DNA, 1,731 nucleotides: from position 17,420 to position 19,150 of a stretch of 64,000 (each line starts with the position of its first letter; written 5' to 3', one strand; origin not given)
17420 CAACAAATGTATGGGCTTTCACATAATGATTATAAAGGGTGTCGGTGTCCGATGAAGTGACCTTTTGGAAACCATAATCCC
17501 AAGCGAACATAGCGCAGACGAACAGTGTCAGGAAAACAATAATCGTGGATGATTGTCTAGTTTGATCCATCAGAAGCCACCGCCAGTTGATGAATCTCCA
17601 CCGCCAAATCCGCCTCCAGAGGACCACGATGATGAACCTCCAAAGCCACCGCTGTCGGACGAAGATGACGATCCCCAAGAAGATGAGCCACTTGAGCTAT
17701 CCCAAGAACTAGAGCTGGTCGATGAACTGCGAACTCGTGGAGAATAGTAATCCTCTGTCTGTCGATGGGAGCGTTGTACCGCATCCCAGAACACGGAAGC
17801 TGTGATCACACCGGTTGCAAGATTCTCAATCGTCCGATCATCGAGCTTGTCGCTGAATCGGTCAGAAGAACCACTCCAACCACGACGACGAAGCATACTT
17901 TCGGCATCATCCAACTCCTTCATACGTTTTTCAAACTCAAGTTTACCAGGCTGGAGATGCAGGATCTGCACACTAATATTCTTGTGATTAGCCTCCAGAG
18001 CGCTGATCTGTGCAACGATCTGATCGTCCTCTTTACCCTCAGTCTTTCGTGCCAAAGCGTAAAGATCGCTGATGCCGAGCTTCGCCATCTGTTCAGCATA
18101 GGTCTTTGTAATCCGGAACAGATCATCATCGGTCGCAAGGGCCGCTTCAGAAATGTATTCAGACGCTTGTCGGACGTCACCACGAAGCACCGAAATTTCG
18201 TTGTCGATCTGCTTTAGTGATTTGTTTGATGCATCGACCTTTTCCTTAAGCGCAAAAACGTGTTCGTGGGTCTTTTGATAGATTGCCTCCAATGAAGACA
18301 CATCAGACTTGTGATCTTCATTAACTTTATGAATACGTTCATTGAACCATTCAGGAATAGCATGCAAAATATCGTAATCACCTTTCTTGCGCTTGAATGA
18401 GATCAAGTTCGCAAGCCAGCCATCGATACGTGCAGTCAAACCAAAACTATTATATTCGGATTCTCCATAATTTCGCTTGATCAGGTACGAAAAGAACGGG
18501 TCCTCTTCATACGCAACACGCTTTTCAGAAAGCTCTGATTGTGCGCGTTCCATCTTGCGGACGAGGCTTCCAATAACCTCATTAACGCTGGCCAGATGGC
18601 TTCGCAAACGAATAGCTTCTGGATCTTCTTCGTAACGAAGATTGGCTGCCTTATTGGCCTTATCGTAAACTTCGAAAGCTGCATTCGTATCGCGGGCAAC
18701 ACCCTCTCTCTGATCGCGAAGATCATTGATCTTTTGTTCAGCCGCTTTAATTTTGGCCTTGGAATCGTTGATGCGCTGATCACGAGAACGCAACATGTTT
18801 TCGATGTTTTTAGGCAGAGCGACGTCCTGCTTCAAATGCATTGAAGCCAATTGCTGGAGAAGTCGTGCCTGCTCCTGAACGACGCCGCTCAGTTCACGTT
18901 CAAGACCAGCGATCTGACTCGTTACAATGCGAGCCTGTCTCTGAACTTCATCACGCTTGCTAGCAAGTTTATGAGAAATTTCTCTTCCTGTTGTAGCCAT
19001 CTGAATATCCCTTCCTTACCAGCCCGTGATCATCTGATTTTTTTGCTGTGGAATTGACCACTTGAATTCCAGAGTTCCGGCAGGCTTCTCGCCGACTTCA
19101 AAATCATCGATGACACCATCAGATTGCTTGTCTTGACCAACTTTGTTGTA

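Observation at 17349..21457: Four-gene operon: TelA-like, membrane-anchored protein, coiled-coil Gly/Ser-tail protein, coupled small TM protein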

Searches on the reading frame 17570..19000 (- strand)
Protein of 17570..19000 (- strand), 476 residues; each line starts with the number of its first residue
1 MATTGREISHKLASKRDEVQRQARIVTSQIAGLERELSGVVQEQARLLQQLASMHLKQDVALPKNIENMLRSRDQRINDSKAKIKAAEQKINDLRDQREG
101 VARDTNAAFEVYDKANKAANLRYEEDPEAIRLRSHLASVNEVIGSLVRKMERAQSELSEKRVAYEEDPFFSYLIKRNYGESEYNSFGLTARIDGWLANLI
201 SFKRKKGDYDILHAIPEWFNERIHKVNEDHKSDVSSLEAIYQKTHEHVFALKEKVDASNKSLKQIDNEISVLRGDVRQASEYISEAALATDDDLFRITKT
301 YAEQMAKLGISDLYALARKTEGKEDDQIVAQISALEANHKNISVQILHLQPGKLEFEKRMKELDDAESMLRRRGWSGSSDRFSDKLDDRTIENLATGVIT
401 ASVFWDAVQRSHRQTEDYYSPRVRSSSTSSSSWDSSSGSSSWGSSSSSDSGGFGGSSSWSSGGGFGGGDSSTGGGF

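Call 3: search_protein_families(library=pfam, proteins=[window:17570-19000:-], max_evalue=1)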
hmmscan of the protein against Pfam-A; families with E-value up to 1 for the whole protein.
window:17570-19000:- (476 aa): 8 families
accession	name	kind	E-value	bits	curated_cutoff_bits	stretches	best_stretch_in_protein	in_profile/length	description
PF20878.2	REST_helical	-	0.017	15.8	27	0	245-292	11-58/65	Helical region in REST corepressor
PF21521.3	MYO6_lever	-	0.025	15.2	27.3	1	212-272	49-109/141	Myosin VI, lever arm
PF06103.16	DUF948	-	0.043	14.4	37.2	0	11-52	23-64/89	Bacterial protein of unknown function (DUF948)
PF15074.11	CFAP90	-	0.048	14.7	32.6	1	206-266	12-70/92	Cilia and flagella associated protein 90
PF12367.13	PFO_beta_C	-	0.23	12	24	0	217-246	11-38/66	Pyruvate ferredoxin oxidoreductase beta subunit C terminal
PF16331.10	TolA_bind_tri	-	0.55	10.8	30.1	0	27-54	3-30/76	TolA binding protein trimerisation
PF10805.13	DUF2730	-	0.78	10.3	24.9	0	231-285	32-88/102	Protein of unknown function (DUF2730)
PF10398.14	DUF2443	-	0.86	10.1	25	0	239-264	50-75/79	Protein of unknown function (DUF2443)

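Call 4: search_protein_families(library=padloc, proteins=[window:17570-19000:-], max_evalue=1)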
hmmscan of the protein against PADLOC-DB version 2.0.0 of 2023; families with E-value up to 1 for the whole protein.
window:17570-19000:- (476 aa): 3 families
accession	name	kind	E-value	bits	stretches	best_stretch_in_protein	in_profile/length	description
PDLC00581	JetC3|JetC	-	0.0015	14.4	2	10-157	455-600/1473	DUF3584 domain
PDLC00553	JetC2|JetC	-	0.0065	12.4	2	221-365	913-1057/1361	DUF3584 domain; MukB-like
PDLC00006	DruC1|DruC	-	0.015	11.8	1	247-368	155-276/626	Unknown function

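Call 5: search_protein_families(library=ncbifam, proteins=[window:17570-19000:-], max_evalue=1)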
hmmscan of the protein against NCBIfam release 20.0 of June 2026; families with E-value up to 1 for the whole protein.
window:17570-19000:- (476 aa): 4 families
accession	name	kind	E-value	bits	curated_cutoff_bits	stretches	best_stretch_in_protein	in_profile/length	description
NF003034.1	PRK03918.1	equivalog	0.00082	17.5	700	2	222-371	284-432/878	DNA double-strand break repair ATPase Rad50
NF045487.1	ASRP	equivalog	0.0019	16.9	300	1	15-159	311-453/593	archaea-specific SMC-related protein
TIGR02169.1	SMC_prok_A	equivalog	0.0085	13.8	729.4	2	15-156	669-814/1165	chromosome segregation protein SMC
TIGR02168.1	SMC_prok_B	equivalog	0.021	12.6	567.35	2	13-160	713-852/1181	chromosome segregation protein SMC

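Call 25: find_homologous_proteins(query=window:17570-19000:-)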
Query window:17570-19000:- (476 aa): 114 proteins with E <= 0.001 among 8000 candidates.
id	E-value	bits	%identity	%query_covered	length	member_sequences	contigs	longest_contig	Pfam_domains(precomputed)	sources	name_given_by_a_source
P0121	3.9e-286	967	95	100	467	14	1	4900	-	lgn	-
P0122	1.4e-284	962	94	89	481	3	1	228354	-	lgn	-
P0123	2.5e-187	641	64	88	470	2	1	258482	-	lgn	-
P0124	4.4e-185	634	61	88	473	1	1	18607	-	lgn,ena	-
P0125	4.4e-102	361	38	86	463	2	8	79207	-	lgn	-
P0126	3.3e-101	358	39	87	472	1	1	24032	-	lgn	-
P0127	9.7e-98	346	37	87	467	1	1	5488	-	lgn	-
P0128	1.1e-95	340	38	86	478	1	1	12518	-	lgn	-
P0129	4.0e-91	324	38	86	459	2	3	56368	-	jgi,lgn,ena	-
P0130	2.9e-89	318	36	90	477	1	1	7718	-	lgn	-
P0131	4.0e-83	298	33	87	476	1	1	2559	-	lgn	-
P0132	6.5e-82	294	35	87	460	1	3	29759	-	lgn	-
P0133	1.6e-70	257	29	90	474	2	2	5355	-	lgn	-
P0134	1.6e-60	224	28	89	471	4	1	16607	-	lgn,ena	-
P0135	9.1e-60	221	28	89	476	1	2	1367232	-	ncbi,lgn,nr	ncbi:hypothetical protein G6L37_05700 [Agrobacterium rubi]|nr:hypothetical protein [Agrobacterium ru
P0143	5.8e-30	123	26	55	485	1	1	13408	-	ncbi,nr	ncbi:hypothetical protein HY639_03680 [Candidatus Woesearchaeota archaeon]|nr:hypothetical protein [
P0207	1.2e-10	59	-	-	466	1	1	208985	-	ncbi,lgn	ncbi:hypothetical protein [Dolichospermum phage Dfl-JY45]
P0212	1.5e-9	56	25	81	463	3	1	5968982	-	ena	-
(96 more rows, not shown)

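Call 35: find_encoding_contigs(protein=P0212, flank=6000, max_places=2)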
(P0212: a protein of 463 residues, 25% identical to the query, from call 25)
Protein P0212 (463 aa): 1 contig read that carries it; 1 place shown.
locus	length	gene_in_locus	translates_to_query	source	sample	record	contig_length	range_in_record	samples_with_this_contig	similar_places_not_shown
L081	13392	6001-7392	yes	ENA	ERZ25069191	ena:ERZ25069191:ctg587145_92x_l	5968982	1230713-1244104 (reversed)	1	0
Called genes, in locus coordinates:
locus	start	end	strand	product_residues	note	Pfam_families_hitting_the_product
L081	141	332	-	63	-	-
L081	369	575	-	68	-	-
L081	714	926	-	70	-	-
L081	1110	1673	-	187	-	-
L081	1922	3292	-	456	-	PF07969:Amidohydro_3 (faint), PF01979:Amidohydro_1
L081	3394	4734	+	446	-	PF04235:DUF418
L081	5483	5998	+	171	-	PF19911:DUF6384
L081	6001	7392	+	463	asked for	-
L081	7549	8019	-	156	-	-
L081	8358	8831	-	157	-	PF17170:DUF5128 (weak)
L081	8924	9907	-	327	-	PF17170:DUF5128 (weak)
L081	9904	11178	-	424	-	PF17170:DUF5128 (weak), PF01436:NHL (faint)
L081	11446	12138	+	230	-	-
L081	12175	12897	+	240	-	-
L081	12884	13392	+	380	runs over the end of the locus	PF00899:ThiF, PF00581:Rhodanese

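Call 36: find_encoding_contigs(protein=P0143, flank=6000, max_places=2)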
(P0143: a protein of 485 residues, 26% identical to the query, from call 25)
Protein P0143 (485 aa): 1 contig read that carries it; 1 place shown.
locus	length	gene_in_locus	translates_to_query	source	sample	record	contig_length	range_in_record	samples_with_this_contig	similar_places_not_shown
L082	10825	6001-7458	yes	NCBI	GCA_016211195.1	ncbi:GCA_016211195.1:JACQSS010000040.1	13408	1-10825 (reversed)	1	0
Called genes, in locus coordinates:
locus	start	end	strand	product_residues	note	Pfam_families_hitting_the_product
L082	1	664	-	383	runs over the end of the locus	PF01368:DHH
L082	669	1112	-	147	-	PF01198:Ribosomal_L31e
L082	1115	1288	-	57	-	-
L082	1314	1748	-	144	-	PF01090:Ribosomal_S19e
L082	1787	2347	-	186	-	PF03367:Zn_ribbon_ZPR1, PF22794:jr-ZPR1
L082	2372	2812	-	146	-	PF04472:SepF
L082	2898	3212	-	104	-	PF03819:MazG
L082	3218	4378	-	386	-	-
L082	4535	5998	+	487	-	PF19911:DUF6384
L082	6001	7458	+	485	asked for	-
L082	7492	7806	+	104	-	PF01157:Ribosomal_L21e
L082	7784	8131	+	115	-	PF03874:RNA_pol_Rpb4 (weak)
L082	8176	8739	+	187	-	PF04919:DUF655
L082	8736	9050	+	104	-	-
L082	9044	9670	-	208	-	PF00300:His_Phos_1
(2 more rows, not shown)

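Call 37: find_encoding_contigs(protein=P0207, flank=6000, max_places=2)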
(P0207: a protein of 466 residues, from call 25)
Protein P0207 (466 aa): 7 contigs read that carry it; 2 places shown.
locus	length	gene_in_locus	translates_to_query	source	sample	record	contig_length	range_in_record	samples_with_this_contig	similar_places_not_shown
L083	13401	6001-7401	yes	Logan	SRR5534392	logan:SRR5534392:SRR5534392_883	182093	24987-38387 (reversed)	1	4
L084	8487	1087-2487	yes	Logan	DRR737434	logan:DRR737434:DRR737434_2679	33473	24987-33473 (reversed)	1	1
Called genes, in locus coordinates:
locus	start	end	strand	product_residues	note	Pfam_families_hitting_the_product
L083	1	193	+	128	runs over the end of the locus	-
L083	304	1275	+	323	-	-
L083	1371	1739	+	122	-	PF00816:Histone_HNS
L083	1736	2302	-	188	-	PF06908:YpsA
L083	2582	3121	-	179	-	-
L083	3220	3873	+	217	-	-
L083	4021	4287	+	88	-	-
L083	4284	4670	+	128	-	PF19800:DUF6283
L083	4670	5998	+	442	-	PF19911:DUF6384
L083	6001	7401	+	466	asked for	-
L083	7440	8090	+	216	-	-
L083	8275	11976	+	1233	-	PF12128:DUF3584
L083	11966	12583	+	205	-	PF21980:MksE (weak)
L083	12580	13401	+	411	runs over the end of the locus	-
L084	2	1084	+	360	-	?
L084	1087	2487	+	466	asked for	-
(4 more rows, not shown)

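Call 42: find_encoding_contigs(protein=P0123, flank=5000, max_places=1)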
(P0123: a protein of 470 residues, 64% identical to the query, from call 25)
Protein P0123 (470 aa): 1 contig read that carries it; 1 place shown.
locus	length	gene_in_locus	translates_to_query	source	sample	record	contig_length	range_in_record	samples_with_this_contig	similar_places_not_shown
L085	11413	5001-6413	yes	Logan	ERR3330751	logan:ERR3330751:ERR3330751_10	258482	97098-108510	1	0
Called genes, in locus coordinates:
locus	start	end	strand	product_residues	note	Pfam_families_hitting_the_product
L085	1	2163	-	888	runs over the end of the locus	PF12705:PDDEXK_1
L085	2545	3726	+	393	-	-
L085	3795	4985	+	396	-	PF19911:DUF6384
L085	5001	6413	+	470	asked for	-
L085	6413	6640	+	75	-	-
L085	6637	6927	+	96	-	-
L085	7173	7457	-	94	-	-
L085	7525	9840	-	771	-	-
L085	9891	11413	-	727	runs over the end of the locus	-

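Call 43: find_encoding_contigs(protein=P0125, flank=5000, max_places=1)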
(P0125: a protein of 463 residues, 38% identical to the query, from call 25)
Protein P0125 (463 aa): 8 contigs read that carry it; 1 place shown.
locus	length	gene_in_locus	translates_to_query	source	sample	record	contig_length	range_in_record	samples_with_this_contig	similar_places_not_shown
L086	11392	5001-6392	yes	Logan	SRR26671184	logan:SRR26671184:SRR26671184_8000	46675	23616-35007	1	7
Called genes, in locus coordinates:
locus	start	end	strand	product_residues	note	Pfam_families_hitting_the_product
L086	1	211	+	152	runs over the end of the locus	-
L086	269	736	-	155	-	PF20066:Glyoxalase_8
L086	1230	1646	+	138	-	-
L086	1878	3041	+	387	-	-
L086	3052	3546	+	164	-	-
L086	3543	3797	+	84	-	-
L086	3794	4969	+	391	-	PF19911:DUF6384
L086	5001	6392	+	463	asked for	-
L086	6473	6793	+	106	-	-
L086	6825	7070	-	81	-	-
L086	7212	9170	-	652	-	PF13475:DUF4116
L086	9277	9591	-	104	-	-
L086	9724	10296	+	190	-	PF02600:DsbB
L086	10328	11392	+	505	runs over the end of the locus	PF00753:Lactamase_B, PF12706:Lactamase_B_2, PF22505:RNase_J_b_CASP, PF07521:RMMBL (weak)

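Call 44: find_encoding_contigs(protein=P0135, flank=5000, max_places=1)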
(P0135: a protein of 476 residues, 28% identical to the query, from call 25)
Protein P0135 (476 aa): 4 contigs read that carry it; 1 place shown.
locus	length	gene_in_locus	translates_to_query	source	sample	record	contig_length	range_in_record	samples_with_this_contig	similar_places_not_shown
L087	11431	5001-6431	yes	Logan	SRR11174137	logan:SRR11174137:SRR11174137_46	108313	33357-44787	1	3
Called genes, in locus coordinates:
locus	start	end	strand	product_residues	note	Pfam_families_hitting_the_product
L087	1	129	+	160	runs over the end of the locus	-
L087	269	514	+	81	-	-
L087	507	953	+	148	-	-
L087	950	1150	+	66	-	-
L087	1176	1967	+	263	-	PF14243:R2K_3, PF18299:R2K_2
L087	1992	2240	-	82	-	-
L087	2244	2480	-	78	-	-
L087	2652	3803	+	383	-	-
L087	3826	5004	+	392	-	PF19911:DUF6384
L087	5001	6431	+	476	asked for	-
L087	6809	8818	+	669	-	PF03707:MHYT, PF00990:GGDEF, PF00563:EAL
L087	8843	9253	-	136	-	-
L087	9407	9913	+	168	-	PF02600:DsbB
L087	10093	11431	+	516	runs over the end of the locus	PF00753:Lactamase_B, PF12706:Lactamase_B_2, PF23023:Anti-Pycsar_Apyc1 (faint), PF22505:RNase_J_b_CASP, PF07521:RMMBL (weak)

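Call 46: search_solved_structures(query=A2, max_evalue=1)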
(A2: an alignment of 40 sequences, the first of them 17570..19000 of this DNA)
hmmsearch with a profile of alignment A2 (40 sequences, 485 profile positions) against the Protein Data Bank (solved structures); distinct sequences matched with E-value up to 1: 79 (the best 60 are shown).
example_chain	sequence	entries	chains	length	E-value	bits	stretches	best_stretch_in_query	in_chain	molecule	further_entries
9r1o_A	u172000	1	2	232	0.00052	22.2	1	21-158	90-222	sc-apCC-6-DPH-NR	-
7zr2_A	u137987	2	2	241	0.0018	20.4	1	6-133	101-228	Spike protein S2',Chimeric protein mimic of SARS-CoV-2 Spike HR1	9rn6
6kos_A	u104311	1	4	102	0.003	19.7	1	8-107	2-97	SUWA (Super WA20)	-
6fia_A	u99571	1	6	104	0.0039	19.3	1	92-167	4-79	LINE-1 retrotransposable element ORF1 protein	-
1zxa_A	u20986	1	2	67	0.0054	18.8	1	67-111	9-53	cGMP-dependent protein kinase 1, alpha isozyme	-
4i1q_A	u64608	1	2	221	0.0095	18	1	4-173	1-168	Bridging integrator 2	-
4xa6_A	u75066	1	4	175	0.011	17.8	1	208-306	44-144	Gp7-MYH7(1777-1855)-EB1 chimera protein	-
6r17_A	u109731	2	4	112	0.013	17.6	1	16-116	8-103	Synaptonemal complex central element protein 2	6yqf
4zry_B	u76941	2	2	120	0.014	17.5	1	220-298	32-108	Keratin, type II cytoskeletal 1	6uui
3vjf_A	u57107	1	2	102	0.018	17.1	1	8-101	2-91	WA20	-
4ilo_A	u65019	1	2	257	0.019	17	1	60-154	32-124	CT398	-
4r4l_A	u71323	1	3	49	0.022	16.8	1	68-111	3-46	cGMP-dependent protein kinase 1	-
3cvf_A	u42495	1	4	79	0.028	16.5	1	83-130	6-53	Homer protein homolog 3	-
8qox_B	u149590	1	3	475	0.029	16.4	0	338-380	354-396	Conserved membrane protein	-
4kht_A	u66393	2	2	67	0.03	16.4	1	10-59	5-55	Gp41 helix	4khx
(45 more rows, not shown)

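Call 60: search_dna_similar(query=window:17570-19000:-, collection=phages, mode=protein, max_rows=30, max_evalue=0.001)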
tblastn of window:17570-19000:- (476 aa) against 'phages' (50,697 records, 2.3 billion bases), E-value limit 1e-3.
No match.

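Call 71: search_protein_families(library=phrogs, proteins=[window:17570-19000:-], max_evalue=0.01)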
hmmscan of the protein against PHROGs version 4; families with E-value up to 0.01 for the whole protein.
window:17570-19000:- (476 aa): 1 family
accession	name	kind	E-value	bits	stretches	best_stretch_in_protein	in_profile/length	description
phrog_167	-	tail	4.9e-05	22.2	1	64-378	49-342/1555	tail length tape measure protein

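Call 117: search_protein_representatives(alignment_id=A2)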
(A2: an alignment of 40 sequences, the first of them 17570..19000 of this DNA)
Query: 40 sequences, 485 profile positions. Proteins with E-value up to 0.001 (for the whole library): 1833; up to 1e-10: 1500; up to 1e-30: 1080. The best 150 are listed.
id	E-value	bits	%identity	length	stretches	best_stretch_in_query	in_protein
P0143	8.2e-170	582.2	-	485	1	1-485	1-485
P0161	8.8e-168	575.5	-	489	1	1-485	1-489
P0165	3.4e-160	550.5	-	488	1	1-485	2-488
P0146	2.8e-159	547.5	-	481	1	2-485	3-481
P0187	2.4e-153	527.9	-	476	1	1-485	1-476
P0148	8.3e-149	513.0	-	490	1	1-485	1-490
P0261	4.0e-147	507.4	-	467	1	1-485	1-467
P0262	3.0e-146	504.5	-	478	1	1-485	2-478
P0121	4.3e-145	500.7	-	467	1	2-485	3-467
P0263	1.6e-144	498.8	-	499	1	1-485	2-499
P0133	2.8e-143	494.7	-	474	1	1-485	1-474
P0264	3.6e-142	491.1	-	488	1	2-485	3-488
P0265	4.2e-142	490.8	-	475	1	2-485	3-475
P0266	4.4e-142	490.8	-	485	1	2-485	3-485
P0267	1.1e-141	489.5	-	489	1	2-485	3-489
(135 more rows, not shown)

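Call 118: search_protein_families(library=pfam, proteins=[L083:7440-8090:+, L085:6637-6927:+, L086:3052-3546:+, L086:3543-3797:+, L086:6473-6793:+], max_evalue=0.1)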
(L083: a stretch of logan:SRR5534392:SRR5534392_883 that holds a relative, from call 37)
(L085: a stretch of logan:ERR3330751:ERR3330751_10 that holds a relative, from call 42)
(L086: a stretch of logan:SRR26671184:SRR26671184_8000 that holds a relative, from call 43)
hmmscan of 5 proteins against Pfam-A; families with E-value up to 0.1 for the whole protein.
L083:7440-8090:+ (216 aa): 0 families

L085:6637-6927:+ (96 aa): 0 families

L086:3052-3546:+ (164 aa): 0 families

L086:3543-3797:+ (84 aa): 0 families

L086:6473-6793:+ (106 aa): 0 families
